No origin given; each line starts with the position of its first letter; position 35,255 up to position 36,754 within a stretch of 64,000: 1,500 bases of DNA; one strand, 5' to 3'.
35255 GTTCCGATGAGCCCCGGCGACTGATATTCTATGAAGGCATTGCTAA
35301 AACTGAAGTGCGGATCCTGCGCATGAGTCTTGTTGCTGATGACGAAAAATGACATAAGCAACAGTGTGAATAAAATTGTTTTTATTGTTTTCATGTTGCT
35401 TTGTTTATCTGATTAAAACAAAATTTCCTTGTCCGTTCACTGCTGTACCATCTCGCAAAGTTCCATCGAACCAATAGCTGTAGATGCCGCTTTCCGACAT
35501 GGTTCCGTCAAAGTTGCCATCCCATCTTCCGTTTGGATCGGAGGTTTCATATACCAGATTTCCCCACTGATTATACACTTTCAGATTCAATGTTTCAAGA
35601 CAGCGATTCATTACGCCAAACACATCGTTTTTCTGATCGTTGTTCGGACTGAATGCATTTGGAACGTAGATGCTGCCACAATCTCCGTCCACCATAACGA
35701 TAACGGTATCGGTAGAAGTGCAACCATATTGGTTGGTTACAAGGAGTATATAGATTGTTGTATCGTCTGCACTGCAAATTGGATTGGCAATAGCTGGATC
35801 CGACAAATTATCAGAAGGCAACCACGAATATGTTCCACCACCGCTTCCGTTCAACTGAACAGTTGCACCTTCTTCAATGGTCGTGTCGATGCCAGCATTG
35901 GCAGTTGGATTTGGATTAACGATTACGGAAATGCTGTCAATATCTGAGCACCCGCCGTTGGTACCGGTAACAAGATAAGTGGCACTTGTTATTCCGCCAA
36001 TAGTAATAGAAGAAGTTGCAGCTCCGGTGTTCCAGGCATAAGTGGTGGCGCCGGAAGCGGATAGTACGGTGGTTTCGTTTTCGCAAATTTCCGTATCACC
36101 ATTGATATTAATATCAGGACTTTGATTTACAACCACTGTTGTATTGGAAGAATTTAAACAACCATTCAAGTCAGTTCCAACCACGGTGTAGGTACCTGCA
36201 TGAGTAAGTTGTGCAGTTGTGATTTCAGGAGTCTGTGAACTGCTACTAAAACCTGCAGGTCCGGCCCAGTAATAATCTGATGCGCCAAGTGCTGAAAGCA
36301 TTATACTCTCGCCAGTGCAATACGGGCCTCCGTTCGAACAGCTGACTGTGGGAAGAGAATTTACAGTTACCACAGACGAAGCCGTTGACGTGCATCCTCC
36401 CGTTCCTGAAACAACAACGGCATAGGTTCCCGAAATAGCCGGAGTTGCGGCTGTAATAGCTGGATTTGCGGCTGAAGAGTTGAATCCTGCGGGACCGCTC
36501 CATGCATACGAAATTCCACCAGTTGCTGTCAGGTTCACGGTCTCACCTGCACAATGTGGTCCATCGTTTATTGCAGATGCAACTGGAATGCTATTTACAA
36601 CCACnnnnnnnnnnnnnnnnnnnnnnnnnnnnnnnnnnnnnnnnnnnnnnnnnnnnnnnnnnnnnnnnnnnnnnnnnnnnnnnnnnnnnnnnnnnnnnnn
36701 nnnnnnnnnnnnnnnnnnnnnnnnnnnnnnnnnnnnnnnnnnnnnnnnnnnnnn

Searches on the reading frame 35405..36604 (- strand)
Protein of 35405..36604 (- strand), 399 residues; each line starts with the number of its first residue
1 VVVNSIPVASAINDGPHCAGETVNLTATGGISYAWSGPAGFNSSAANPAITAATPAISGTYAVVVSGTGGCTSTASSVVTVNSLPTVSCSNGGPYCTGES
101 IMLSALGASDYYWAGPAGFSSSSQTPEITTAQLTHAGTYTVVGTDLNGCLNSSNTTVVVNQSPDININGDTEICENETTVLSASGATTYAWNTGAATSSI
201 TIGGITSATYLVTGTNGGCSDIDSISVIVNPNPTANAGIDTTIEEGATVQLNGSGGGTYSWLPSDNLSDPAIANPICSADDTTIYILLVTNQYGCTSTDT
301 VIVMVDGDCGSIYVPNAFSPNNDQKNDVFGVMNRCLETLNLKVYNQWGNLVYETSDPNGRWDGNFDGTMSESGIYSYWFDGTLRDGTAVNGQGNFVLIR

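Call 75: search_protein_families(library=pfam, proteins=[window:35405-36604:-], max_evalue=0.01)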
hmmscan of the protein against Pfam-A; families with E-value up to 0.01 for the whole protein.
window:35405-36604:- (399 aa): 7 families
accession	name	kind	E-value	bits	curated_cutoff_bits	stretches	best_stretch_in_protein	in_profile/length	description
PF13585.12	CHU_C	-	1.3e-15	57.7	27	1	313-381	2-72/86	CHU_C Type IX secretion signal domain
PF19081.6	Ig_7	-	2.6e-13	50.5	27.3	2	85-163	4-84/84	Ig-like domain CHU_C associated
PF18911.6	PKD_4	-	0.00055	20.4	27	0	230-255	1-26/85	PKD domain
PF16070.11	Ig_TMEM132_4th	-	0.00093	19.5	27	1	289-343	40-93/98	TMEM132 fourth domain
PF22352.2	K319L-like_PKD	-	0.0034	17.8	27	0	31-81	29-84/84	K319L-like, PKD domain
PF13895.12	Ig_2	-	0.0039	17.8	27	0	77-159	9-79/79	Immunoglobulin domain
PF19408.5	PKD_6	-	0.005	17.6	25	0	107-157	30-80/82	PKD-like domain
